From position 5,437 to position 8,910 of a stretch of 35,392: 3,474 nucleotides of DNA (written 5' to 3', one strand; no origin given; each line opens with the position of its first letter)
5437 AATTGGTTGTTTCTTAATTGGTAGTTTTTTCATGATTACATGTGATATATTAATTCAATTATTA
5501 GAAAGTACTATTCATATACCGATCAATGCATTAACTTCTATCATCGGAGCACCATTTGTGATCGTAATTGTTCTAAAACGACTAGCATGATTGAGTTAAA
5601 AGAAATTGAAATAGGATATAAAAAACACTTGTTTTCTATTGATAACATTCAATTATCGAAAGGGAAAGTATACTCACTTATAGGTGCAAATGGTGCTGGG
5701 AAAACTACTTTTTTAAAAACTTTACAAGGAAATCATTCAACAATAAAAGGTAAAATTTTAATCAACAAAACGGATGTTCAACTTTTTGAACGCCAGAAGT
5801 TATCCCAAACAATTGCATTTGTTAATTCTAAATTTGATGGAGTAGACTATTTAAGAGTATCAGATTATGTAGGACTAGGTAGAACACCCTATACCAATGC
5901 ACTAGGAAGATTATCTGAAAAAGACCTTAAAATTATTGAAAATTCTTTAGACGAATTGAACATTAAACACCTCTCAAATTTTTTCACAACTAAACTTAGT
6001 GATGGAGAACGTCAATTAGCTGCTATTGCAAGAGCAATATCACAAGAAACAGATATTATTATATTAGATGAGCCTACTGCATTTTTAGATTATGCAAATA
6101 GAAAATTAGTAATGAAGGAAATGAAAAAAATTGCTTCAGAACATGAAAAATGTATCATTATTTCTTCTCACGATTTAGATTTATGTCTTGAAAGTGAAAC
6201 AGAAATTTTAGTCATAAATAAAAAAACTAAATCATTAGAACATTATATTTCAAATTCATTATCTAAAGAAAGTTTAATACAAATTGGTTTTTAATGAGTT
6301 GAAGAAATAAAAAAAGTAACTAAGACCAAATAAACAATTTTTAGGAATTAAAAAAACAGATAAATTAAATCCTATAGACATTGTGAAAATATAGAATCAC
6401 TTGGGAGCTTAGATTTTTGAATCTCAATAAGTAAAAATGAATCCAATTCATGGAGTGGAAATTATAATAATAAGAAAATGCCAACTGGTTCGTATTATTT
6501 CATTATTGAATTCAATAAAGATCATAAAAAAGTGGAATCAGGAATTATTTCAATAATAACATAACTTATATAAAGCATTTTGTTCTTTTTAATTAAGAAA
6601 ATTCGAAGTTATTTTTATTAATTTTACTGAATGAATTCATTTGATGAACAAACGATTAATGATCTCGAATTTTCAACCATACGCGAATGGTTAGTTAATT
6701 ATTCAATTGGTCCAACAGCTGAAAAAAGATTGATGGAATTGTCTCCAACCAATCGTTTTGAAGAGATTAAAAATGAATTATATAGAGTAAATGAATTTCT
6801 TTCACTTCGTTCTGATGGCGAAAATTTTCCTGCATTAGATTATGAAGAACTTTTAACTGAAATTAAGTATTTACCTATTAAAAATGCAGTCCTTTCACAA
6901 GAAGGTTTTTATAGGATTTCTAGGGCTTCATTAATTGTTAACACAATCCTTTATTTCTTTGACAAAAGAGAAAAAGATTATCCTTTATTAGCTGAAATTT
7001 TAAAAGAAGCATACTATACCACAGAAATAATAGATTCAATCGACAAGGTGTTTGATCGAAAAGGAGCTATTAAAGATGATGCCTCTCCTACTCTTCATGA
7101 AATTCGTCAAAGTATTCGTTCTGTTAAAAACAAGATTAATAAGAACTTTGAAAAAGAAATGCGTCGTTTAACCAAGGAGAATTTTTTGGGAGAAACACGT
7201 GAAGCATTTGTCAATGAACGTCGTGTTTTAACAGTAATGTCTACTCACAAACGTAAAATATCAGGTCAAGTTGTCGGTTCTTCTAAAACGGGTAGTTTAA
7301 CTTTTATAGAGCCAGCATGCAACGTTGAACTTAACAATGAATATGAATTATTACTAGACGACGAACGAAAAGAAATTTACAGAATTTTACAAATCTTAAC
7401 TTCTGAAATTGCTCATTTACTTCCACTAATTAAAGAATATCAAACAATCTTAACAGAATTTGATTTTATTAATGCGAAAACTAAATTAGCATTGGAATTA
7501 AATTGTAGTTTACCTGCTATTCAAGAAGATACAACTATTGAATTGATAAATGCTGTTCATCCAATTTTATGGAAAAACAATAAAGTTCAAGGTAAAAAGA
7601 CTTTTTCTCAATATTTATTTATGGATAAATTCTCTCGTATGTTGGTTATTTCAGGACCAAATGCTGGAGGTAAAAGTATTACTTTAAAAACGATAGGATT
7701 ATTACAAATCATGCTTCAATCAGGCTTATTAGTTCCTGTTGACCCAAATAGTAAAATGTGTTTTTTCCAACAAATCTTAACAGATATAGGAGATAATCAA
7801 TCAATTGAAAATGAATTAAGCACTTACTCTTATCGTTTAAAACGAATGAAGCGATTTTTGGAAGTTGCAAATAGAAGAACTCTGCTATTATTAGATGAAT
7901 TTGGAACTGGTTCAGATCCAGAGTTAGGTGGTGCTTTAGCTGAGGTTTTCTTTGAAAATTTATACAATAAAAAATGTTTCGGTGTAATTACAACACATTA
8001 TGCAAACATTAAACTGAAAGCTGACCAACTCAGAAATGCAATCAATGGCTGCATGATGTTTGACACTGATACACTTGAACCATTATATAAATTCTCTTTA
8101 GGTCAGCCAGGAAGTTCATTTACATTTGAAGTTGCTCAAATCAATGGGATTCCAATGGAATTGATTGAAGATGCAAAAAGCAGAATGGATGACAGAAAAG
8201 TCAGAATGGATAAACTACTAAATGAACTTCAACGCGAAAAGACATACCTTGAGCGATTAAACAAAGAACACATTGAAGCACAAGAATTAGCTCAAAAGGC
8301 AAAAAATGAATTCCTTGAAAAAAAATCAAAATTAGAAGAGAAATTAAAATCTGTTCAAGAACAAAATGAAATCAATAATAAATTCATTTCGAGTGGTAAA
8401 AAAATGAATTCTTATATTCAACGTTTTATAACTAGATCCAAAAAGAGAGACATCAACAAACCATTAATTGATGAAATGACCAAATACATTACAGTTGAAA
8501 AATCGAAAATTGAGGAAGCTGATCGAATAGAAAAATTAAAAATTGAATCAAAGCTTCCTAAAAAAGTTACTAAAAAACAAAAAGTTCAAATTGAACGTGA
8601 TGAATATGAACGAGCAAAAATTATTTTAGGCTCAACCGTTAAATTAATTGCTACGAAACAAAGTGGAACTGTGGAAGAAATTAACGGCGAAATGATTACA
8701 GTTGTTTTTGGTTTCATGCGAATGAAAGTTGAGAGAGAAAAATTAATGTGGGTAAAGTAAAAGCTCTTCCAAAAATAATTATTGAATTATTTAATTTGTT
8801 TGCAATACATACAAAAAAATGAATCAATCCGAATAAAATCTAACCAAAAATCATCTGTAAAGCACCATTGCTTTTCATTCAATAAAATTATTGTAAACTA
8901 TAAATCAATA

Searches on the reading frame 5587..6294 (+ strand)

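Call 95: search_protein_families(library=pfam, proteins=[window:5587-6294:+], max_evalue=0.00001)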
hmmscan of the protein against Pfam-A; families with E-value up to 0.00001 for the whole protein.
window:5587-6294:+ (235 aa): 3 families
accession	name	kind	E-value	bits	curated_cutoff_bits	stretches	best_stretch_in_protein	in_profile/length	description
PF00005.33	ABC_tran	-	9.5e-27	94.7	25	1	20-165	5-137/137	ABC transporter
PF13304.12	AAA_21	-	7.3e-13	49.7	27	1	135-197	236-300/304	AAA domain, putative AbiEii toxin, Type IV TA system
PF02463.25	SMC_N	-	1.9e-07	31.2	40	1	20-209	18-211/220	RecF/RecN/SMC N terminal domain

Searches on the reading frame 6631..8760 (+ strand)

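Call 95: search_protein_families(library=pfam, proteins=[window:6631-8760:+], max_evalue=0.00001)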
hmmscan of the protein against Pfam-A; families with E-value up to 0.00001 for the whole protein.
window:6631-8760:+ (709 aa): 1 family
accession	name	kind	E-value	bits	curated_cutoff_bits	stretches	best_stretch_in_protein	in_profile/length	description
PF00488.27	MutS_V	-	2e-29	103.3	30.2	1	339-519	2-184/188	MutS domain V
